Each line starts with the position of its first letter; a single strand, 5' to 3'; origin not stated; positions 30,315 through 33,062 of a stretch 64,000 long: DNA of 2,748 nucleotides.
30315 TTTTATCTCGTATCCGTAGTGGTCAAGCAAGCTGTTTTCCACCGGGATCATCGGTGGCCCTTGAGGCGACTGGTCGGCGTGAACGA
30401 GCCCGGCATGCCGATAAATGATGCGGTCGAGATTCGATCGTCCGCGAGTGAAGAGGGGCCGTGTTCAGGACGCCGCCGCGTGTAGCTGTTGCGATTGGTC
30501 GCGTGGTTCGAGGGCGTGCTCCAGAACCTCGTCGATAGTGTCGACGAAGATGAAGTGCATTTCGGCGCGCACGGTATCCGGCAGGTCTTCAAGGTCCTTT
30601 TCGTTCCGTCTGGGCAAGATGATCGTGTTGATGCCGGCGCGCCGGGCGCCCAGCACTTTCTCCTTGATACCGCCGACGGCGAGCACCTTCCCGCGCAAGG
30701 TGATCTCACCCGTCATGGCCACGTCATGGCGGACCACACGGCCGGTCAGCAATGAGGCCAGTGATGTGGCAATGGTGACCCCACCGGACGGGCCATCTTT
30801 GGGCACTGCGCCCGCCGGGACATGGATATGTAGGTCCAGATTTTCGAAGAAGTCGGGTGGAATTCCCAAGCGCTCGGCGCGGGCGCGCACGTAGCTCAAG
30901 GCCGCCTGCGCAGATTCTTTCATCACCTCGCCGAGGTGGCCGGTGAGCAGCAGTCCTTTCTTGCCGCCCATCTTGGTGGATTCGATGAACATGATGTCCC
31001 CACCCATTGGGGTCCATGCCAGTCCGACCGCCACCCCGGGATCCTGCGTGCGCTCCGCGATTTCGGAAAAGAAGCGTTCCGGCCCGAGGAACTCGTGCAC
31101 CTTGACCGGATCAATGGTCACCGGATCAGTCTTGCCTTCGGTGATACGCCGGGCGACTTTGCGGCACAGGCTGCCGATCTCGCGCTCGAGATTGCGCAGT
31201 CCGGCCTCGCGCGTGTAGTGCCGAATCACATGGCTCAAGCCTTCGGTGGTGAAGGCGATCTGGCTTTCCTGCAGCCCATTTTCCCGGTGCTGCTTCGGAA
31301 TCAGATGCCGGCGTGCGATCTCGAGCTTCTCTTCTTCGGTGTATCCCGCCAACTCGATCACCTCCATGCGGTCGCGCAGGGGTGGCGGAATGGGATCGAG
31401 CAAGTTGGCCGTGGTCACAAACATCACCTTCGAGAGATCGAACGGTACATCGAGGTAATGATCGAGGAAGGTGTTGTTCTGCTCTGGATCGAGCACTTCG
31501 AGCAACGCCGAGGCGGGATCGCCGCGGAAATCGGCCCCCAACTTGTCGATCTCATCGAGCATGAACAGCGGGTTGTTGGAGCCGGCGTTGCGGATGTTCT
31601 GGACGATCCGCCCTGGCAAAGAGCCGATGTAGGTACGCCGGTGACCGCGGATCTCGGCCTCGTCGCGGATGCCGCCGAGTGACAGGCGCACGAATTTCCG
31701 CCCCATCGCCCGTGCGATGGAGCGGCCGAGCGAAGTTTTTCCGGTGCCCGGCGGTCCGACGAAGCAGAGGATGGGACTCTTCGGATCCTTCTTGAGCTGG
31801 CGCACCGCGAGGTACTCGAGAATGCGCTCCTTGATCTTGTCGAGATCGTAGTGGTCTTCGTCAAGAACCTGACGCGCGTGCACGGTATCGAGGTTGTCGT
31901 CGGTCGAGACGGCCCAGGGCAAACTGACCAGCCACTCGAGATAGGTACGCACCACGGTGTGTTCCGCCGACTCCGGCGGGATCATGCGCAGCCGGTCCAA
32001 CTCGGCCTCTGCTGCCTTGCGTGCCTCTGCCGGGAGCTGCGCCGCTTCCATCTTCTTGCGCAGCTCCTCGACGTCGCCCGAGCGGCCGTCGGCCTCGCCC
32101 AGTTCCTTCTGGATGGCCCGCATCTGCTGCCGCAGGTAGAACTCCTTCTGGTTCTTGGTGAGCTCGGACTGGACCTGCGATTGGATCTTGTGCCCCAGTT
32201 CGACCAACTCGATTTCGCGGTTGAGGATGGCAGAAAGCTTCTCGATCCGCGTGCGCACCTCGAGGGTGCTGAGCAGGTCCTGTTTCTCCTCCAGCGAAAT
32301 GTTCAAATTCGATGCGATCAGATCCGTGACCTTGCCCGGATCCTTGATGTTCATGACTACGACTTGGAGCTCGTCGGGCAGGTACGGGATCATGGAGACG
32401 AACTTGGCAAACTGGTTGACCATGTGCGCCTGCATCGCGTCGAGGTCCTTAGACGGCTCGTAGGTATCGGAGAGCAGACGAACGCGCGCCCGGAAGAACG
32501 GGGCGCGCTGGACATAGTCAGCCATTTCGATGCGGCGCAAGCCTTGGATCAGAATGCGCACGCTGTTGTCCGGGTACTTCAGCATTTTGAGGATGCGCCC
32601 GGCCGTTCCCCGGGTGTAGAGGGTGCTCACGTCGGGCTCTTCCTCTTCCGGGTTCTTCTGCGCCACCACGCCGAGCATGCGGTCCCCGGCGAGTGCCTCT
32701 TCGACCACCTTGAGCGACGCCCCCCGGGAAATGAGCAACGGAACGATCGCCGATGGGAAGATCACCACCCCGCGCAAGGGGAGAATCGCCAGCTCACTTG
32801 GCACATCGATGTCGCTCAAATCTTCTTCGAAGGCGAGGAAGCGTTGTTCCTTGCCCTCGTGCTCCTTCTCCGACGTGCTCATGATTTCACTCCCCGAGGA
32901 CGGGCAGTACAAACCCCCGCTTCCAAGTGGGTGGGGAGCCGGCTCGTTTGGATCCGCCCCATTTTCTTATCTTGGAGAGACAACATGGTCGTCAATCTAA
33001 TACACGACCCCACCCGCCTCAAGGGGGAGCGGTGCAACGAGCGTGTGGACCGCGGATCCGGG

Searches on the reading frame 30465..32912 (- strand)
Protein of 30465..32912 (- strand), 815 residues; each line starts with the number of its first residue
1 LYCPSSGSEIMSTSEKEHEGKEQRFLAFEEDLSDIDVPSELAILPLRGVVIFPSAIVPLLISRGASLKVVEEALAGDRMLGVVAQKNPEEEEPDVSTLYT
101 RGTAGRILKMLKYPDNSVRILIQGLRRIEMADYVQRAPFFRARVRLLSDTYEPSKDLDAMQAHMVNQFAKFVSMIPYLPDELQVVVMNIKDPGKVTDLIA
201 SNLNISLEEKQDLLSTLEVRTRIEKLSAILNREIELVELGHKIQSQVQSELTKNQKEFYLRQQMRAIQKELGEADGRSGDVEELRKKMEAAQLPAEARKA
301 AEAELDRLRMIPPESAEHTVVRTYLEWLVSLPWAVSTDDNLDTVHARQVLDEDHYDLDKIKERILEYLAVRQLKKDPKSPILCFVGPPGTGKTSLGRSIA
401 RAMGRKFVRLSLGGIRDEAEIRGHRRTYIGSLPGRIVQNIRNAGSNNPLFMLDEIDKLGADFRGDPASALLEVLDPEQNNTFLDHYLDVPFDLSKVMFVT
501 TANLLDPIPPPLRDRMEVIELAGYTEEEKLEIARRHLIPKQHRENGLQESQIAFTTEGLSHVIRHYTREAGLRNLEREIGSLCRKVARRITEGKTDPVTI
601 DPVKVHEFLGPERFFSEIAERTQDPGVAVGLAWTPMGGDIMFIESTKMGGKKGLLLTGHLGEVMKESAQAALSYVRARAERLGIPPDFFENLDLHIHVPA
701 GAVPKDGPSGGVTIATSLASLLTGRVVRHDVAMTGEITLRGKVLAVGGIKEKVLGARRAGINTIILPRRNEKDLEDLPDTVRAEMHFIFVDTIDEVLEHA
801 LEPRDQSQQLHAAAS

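Call 71: search_protein_families(library=pfam, proteins=[window:30465-32912:-], max_evalue=0.00001)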
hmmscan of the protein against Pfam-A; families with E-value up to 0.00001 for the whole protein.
window:30465-32912:- (815 aa): 5 families
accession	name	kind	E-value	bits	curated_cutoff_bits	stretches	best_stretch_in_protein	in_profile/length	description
PF05362.19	Lon_C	-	2.7e-89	298.6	21.1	1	600-802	2-204/205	Lon protease (S16) C-terminal proteolytic domain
PF02190.22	LON_substr_bdg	-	5.1e-45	154.3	28.7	1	40-232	1-200/200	ATP-dependent protease La (LON) substrate-binding domain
PF00004.35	AAA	-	4.1e-26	92.4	21.2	1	382-520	1-127/131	ATPase family associated with various cellular activities (AAA)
PF22667.2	Lon_lid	-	1.5e-22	79.4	27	1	544-595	2-54/57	Lon protease AAA+ ATPase lid domain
PF07728.20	AAA_5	-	1.2e-07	32.3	22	1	382-516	2-139/139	AAA domain (dynein-related subfamily)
